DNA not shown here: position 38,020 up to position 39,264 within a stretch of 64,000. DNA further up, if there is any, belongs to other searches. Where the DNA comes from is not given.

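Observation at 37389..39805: Plus-strand island of three consecutive SAM methyltransferases, six methyltransferases in the locus overall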

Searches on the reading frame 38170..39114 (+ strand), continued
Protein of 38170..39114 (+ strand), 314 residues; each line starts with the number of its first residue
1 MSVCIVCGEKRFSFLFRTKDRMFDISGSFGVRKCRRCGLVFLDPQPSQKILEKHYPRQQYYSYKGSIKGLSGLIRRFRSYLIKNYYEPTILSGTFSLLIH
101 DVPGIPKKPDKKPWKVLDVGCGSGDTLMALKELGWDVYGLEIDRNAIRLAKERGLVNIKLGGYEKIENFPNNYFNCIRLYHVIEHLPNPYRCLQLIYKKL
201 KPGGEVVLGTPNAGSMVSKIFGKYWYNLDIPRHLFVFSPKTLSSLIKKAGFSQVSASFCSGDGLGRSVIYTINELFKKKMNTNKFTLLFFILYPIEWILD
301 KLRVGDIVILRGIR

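Call 21: find_encoding_contigs(protein=P0038, flank=10000, max_places=1)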
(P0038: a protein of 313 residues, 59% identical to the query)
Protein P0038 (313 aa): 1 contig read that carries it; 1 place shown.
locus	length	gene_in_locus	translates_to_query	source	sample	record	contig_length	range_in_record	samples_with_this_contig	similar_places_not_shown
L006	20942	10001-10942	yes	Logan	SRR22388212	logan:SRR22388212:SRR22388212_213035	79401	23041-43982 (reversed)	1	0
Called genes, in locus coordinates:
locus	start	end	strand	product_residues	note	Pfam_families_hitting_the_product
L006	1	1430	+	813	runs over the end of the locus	-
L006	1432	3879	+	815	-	-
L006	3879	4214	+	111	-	-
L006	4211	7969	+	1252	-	-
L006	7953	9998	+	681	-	-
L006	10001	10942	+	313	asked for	PF13489:Methyltransf_23, PF07021:MetW, PF13847:Methyltransf_31, PF08241:Methyltransf_11, PF08242:Methyltransf_12, PF13649:Methyltransf_25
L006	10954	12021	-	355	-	PF04321:RmlD_sub_bind, PF01073:3Beta_HSD, PF01370:Epimerase, PF02719:Polysacc_synt_2, PF07993:NAD_binding_4 (weak), PF13460:NAD_binding_10, PF16363:GDP_Man_Dehyd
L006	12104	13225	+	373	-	-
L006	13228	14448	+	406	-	PF13472:Lipase_GDSL_2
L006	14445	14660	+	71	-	-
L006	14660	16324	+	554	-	PF02543:Carbam_trans_N, PF16861:Carbam_trans_C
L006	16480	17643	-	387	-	PF00534:Glycos_transf_1 (weak), PF13692:Glyco_trans_1_4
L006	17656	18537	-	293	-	PF01370:Epimerase, PF02719:Polysacc_synt_2 (weak), PF04321:RmlD_sub_bind, PF16363:GDP_Man_Dehyd, PF07993:NAD_binding_4 (weak)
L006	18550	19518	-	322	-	PF01370:Epimerase, PF02719:Polysacc_synt_2 (faint), PF04321:RmlD_sub_bind, PF05368:NmrA, PF01073:3Beta_HSD, PF13460:NAD_binding_10 (weak), PF16363:GDP_Man_Dehyd, PF07993:NAD_binding_4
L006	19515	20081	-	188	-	PF00908:dTDP_sugar_isom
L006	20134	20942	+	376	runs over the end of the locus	PF01041:DegT_DnrJ_EryC1, PF00155:Aminotran_1_2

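Call 24: find_related_loci(query=A1, collection=genome_contigs, flank=10000)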
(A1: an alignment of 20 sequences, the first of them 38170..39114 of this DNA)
Query A1 (314 aa) in genome_contigs; peptide patterns used: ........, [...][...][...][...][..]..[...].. (x = any residue, [..] = any of these).
49 stretches matched a pattern; 22 encode a relative of the query (tblastn E <= 1e-3); 22 distinct loci.
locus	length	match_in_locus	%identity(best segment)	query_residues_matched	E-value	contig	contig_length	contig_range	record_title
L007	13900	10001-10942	77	1-314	2e-171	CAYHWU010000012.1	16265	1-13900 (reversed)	MAG TPA_asm: uncultured Gammaproteobacteria bacterium isolate ERP119705_co16_325 genome assembly, contig: NODE_2813_leng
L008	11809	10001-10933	70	4-314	1e-152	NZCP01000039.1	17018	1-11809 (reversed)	MAG: Candidatus Woesebacteria bacterium isolate ARS1183 MHASMcontig_196745, whole genome shotgun sequence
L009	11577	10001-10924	53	2-314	1e-116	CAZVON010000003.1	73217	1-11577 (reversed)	MAG TPA_asm: uncultured Gammaproteobacteria bacterium isolate SRP269290_co3_805 genome assembly, contig: NODE_265_length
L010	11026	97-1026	50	1-314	2e-106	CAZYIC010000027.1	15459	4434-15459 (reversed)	MAG TPA_asm: uncultured Gammaproteobacteria bacterium isolate binchicken_co38_456 genome assembly, contig: NODE_8092_len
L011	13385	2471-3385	52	4-312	1e-105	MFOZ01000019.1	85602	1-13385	MAG: Candidatus Levybacteria bacterium RIFCSPLOWO2_01_FULL_42_15 rifcsplowo2_01_scaffold_302, whole genome shotgun seque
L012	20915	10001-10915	49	4-312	1e-103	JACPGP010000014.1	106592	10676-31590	MAG: Candidatus Levyibacteriota bacterium isolate NC_groundwater_391_Ag_B-0.1um_40_33 GD18-4_B1_scaffold_397349, whole g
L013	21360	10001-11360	75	1-314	3e-164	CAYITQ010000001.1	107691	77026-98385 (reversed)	MAG TPA_asm: uncultured Gammaproteobacteria bacterium isolate ERP119705_co3_801 genome assembly, contig: NODE_100_length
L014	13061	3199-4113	50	4-312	3e-97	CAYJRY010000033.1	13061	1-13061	MAG TPA_asm: uncultured Gammaproteobacteria bacterium isolate ERP125453_co1_466 genome assembly, contig: NODE_5207_lengt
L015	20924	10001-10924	48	1-312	1e-95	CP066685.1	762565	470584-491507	MAG: Candidatus Levyibacteriota bacterium isolate NC_groundwater_389_Ag_B-0.1um_36_40 chromosome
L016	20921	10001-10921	46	2-312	3e-95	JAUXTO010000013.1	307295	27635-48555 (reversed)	MAG: Candidatus Gottesmanbacteria bacterium isolate C13_maxbin.100 C13_k141_57608, whole genome shotgun sequence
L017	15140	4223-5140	45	4-314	1e-94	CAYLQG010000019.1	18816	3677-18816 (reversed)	MAG TPA_asm: uncultured Gammaproteobacteria bacterium isolate binchicken_co54_478 genome assembly, contig: NODE_5195_len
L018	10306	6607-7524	45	4-312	2e-91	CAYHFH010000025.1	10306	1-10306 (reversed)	MAG TPA_asm: uncultured Gammaproteobacteria bacterium isolate ERP119705_co10_87 genome assembly, contig: NODE_5275_lengt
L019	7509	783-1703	44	2-312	2e-87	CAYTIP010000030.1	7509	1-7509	MAG TPA_asm: uncultured Gammaproteobacteria bacterium isolate SRP220891_co1_172 genome assembly, contig: NODE_19431_leng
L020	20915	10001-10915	45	4-312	2e-86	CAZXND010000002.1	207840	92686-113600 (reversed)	MAG TPA_asm: uncultured Gammaproteobacteria bacterium isolate SRP192515_co1_195 genome assembly, contig: NODE_29_length_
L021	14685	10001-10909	43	4-312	6e-82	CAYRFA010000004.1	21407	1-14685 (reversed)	MAG TPA_asm: uncultured Gammaproteobacteria bacterium isolate SRP050083_co2_70 genome assembly, contig: NODE_1660_length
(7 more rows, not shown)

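Call 34: predict_structure(alignment_id=A1)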
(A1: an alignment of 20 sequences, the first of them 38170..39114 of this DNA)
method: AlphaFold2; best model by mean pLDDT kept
length: 314 residues; sequences in the alignment: 20
mean_pLDDT: 86.0   pTM: 0.87
mean pLDDT of the five models: 86.0, 85.6, 83.8, 83.6, 83.4
residues with pLDDT >= 90: 145; 70-90: 132; 50-70: 37; < 50: 0
segments of 3 or more residues with pLDDT < 50: none
pLDDT, mean of each block of 10 residues (from residue 1): 92 91 79 95 85 62 58 75 85 70 78 93 89 95 89 93 94 96 91 98 95 91 83 89 97 90 81 83 70 83 90 96
secondary structure, 60 per line:
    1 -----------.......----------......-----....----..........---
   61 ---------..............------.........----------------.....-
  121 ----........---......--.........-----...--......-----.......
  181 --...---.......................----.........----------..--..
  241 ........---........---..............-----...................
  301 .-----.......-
elements in order: E12-18 E29-34 E40-43 H48-57 H70-83 H90-98 E115-119 H125-132 E136-141 H144-152 E158-160 H163-168 E174-180 H189-199 E200-211 H216-224 H239-248 E252-259 H263-276 H282-301 E307-313

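Call 38: fold_search(model_id=the predicted structure, library=pdb)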
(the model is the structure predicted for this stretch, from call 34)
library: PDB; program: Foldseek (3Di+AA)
matches with E <= 10: 1950; with E <= 0.001: 1337
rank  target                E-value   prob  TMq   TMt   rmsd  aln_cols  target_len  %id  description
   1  4rv9                  2.7e-15  1.00  0.57  0.44   5.2       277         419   16  Crystal structure of MtmC in complex with SAH (released 2015-02-04)
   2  4rvd                  3.0e-15  1.00  0.60  0.46   5.0       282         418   16  Crystal structure of MtmC in complex with SAM (released 2015-01-28)
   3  5t6b_C                4.6e-14  1.00  0.56  0.46   8.5       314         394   16  X-ray structure of the KijD1 C3-methyltransfeerase, converted to monomeric form (released 2016-09-14)
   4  5t6b_D                6.2e-14  1.00  0.56  0.45   4.2       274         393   16  X-ray structure of the KijD1 C3-methyltransfeerase, converted to monomeric form (released 2016-09-14)
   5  5t6b_A                7.5e-14  1.00  0.57  0.46  12.1       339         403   17  X-ray structure of the KijD1 C3-methyltransfeerase, converted to monomeric form (released 2016-09-14)
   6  5t67_A                9.0e-14  1.00  0.60  0.47   6.9       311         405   17  x-ray structure of the KijD1 C3-methyltransferase from Actinomadura kijaniata in complex with SAH and dTDP-sugar produ (released 2016-09-14)
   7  5t6b_B                1.2e-13  1.00  0.55  0.44   8.1       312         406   18  X-ray structure of the KijD1 C3-methyltransfeerase, converted to monomeric form (released 2016-09-14)
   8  4e33                  1.2e-13  1.00  0.56  0.45  10.4       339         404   16  X-ray Structure of the C-3'-Methyltransferase TcaB9 in Complex with S-Adenosyl-L-Homocysteine and Reduced dTDP-Sugar Sub (released 2012-04-25)
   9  5t67_B                2.3e-13  1.00  0.62  0.49   4.0       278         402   18  x-ray structure of the KijD1 C3-methyltransferase from Actinomadura kijaniata in complex with SAH and dTDP-sugar produ (released 2016-09-14)
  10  4e2y                  3.1e-13  1.00  0.59  0.47   9.7       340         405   16  X-ray Structure of the E224Q mutant of TcaB9, a C-3'-Methyltransferase, in Complex with S-Adenosyl-L-Homocysteine and Su (released 2012-04-25)
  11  3dli_A                3.3e-13  1.00  0.47  0.65  10.3       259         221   20  Crystal structure of a SAM dependent methyltransferase from Archaeoglobus fulgidus (released 2008-07-15)
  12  4e2z                  3.7e-13  1.00  0.58  0.46  10.3       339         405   16  X-ray Structure of the H225N mutant of TcaB9, a C-3'-Methyltransferase, in Complex with S-Adenosyl-L-Homocysteine and Su (released 2012-04-25)
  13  4e2w                  3.9e-13  1.00  0.57  0.45  10.8       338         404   17  X-ray Structure of the H181N mutant of TcaB9, a C-3'-Methyltransferase, in Complex with S-Adenosyl-L-Homocysteine and Su (released 2012-04-25)
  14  5t64_A                4.7e-13  1.00  0.62  0.49   3.5       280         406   18  X-ray structure of the C3-methyltransferase KijD1 from Actinomadura kijaniata in complex with TDP and SAH (released 2016-09-14)
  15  5t64_B                4.7e-13  1.00  0.56  0.45  10.1       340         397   16  X-ray structure of the C3-methyltransferase KijD1 from Actinomadura kijaniata in complex with TDP and SAH (released 2016-09-14)
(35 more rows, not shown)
